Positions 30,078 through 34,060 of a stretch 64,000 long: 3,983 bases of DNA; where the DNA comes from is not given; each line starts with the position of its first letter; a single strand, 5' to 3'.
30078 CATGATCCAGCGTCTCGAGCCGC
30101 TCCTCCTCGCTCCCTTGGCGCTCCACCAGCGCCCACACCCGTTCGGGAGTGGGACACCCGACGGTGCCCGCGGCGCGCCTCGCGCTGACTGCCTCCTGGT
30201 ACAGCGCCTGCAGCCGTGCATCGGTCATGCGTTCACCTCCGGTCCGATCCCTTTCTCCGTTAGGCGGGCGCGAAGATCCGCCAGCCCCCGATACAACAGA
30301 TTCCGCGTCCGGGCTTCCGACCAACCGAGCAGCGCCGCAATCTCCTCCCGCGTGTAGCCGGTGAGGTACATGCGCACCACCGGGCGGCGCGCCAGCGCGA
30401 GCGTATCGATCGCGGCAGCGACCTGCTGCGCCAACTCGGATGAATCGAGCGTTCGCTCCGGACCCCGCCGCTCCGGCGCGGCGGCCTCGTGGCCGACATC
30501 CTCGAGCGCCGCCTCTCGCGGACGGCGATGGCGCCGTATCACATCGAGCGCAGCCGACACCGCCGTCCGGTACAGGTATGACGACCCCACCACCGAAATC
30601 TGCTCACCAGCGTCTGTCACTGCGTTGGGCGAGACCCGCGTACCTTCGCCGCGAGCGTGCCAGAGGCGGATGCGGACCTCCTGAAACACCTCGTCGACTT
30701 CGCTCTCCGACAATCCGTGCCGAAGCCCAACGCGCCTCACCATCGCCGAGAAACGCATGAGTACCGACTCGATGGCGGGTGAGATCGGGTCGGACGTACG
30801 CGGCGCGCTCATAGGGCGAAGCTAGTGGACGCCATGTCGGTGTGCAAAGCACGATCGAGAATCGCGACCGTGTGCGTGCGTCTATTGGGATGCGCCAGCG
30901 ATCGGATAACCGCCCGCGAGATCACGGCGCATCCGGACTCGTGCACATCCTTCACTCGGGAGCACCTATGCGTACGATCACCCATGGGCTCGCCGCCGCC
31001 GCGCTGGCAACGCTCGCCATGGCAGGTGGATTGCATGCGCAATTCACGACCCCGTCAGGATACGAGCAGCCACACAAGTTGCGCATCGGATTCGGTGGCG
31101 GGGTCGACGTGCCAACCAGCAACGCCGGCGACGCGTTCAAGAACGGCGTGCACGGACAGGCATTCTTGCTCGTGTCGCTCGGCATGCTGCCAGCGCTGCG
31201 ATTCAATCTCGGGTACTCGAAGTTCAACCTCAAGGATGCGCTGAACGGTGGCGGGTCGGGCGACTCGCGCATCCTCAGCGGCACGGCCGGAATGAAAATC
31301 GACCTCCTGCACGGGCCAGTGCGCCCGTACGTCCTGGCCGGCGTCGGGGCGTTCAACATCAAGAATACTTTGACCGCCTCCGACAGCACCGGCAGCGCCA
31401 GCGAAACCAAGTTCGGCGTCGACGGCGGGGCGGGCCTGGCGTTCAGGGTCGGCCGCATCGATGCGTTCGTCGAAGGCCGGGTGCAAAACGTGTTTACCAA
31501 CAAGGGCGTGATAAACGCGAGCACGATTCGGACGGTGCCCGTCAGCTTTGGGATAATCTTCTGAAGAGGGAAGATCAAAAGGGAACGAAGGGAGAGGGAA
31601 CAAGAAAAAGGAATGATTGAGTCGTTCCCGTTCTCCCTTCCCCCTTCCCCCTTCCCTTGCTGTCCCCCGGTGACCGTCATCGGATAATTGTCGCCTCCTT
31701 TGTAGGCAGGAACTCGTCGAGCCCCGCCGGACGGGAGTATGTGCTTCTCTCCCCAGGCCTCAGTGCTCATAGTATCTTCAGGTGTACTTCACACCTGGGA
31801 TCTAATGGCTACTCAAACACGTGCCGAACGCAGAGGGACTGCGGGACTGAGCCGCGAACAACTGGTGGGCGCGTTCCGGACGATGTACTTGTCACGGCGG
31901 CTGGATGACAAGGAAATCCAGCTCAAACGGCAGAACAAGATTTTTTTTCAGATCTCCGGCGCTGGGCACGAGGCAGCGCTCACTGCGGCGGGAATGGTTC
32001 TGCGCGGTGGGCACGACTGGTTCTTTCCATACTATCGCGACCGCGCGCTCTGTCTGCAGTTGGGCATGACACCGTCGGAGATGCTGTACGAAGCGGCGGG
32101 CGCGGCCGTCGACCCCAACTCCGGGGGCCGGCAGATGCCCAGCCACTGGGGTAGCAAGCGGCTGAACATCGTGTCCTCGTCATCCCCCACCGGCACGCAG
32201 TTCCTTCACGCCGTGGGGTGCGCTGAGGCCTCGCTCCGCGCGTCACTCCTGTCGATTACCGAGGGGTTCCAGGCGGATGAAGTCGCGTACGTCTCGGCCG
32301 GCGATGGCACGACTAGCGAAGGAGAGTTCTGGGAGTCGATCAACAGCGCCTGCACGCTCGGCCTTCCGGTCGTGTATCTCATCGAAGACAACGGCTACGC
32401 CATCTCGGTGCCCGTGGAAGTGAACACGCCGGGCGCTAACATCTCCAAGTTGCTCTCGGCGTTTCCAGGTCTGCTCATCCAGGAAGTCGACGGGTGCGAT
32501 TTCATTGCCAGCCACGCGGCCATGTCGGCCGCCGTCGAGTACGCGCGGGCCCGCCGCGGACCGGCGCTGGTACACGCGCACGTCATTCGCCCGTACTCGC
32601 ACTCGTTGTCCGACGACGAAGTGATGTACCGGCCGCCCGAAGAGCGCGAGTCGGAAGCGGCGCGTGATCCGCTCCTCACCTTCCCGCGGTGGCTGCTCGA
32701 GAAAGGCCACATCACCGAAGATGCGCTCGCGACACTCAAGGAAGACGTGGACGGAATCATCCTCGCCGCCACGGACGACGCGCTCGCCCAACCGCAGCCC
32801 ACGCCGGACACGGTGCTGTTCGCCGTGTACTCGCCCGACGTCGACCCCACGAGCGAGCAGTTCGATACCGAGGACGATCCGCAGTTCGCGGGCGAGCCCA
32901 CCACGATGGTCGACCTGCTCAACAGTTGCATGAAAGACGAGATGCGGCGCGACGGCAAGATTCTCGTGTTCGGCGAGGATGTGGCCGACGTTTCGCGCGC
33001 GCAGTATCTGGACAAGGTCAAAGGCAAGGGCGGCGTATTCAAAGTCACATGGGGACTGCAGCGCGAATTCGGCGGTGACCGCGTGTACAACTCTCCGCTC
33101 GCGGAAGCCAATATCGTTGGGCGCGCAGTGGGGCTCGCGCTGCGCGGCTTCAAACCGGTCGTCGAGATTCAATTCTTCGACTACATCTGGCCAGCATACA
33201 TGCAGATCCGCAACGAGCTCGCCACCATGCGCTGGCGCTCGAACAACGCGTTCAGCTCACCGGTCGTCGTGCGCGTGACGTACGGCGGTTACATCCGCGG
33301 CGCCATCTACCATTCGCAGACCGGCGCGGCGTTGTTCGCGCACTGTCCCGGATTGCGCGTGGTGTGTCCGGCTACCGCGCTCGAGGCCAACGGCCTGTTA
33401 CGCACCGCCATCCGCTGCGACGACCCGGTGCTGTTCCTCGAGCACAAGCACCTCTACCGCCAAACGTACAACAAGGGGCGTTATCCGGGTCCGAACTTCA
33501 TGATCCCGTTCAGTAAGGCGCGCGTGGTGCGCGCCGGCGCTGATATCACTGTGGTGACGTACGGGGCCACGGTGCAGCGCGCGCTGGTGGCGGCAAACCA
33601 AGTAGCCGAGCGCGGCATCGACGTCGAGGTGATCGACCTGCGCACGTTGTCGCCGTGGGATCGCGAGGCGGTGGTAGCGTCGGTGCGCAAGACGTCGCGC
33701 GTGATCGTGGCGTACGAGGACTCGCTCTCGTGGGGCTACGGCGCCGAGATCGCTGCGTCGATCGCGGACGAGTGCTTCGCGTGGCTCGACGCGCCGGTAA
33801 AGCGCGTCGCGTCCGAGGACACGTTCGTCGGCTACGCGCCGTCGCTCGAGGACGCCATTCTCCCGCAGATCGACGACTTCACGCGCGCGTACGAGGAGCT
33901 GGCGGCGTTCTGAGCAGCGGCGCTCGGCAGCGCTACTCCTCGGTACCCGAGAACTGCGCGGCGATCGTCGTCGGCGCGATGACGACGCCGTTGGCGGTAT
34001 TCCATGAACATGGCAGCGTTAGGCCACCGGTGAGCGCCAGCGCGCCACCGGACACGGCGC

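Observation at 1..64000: Hyper-abundant heptamer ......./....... at about 1 per kb, in all usable reading frames, forcing rare codons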

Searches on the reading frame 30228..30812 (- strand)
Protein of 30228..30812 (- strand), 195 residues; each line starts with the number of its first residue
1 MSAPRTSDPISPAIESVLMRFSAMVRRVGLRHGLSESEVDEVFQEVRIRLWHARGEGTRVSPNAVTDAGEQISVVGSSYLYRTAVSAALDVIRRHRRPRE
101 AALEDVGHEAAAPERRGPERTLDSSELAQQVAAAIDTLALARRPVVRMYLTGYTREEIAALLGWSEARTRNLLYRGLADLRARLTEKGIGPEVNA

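Call 13: search_protein_families(library=pfam, proteins=[window:30228-30812:-], max_evalue=0.00001)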
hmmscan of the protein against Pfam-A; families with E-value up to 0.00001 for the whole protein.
window:30228-30812:- (195 aa): 2 families
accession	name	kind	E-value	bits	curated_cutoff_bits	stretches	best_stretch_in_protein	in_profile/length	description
PF08281.18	Sigma70_r4_2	-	1.2e-07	31.7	25.7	1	129-180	2-54/54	Sigma-70, region 4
PF04542.20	Sigma70_r2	-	1.9e-06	28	24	0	20-55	4-39/71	Sigma-70 region 2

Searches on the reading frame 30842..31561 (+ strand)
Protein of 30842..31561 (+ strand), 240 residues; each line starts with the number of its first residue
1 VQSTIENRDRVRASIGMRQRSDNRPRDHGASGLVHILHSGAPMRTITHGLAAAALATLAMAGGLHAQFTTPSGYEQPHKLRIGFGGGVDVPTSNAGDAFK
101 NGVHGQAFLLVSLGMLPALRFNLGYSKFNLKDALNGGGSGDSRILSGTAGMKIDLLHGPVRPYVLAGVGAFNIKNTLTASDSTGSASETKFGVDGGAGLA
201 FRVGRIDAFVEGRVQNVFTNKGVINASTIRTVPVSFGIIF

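Call 28: search_protein_families(library=pfam, proteins=[window:30842-31561:+], max_evalue=0.0001)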
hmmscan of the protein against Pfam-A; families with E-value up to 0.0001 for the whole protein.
window:30842-31561:+ (240 aa): 1 family
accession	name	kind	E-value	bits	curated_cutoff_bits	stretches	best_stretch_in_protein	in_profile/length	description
PF13505.12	OMP_b-brl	-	3.3e-07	31.1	28.7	1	57-207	2-143/175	Outer membrane protein beta-barrel domain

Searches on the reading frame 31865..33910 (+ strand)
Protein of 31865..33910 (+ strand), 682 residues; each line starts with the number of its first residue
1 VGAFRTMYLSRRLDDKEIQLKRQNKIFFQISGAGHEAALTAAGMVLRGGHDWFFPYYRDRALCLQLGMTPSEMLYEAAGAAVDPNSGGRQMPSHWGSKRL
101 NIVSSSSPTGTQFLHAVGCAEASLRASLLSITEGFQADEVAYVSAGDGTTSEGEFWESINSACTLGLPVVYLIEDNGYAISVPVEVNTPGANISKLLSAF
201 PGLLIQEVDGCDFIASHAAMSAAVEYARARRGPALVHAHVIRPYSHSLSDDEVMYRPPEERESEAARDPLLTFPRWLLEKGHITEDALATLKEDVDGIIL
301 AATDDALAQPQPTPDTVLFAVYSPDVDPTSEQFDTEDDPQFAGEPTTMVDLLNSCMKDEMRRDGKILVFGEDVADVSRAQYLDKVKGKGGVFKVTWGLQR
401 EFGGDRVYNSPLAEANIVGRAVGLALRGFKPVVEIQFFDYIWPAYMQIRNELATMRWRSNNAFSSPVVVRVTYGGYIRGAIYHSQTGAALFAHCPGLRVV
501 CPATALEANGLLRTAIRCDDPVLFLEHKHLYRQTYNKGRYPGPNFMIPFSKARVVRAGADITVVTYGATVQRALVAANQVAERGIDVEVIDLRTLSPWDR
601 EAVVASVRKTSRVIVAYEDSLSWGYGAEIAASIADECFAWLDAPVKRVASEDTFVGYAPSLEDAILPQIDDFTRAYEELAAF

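Call 28: search_protein_families(library=pfam, proteins=[window:31865-33910:+], max_evalue=0.0001)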
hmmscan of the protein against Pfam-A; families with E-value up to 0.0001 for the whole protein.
window:31865-33910:+ (682 aa): 4 families
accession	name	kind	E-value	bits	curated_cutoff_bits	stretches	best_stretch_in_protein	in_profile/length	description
PF00676.26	E1_dh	-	2.8e-53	181.3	22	1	5-314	2-299/300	Dehydrogenase E1 component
PF02779.29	Transket_pyr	-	1.6e-35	122.8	27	1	347-532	4-173/174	Transketolase, pyrimidine binding domain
PF02780.25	Transketolase_C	-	6.2e-35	120.3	25.9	1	551-670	2-122/124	Transketolase, C-terminal domain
PF17147.9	PFOR_II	-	1.5e-05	25.7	27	1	559-635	1-76/102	Pyruvate:ferredoxin oxidoreductase core domain II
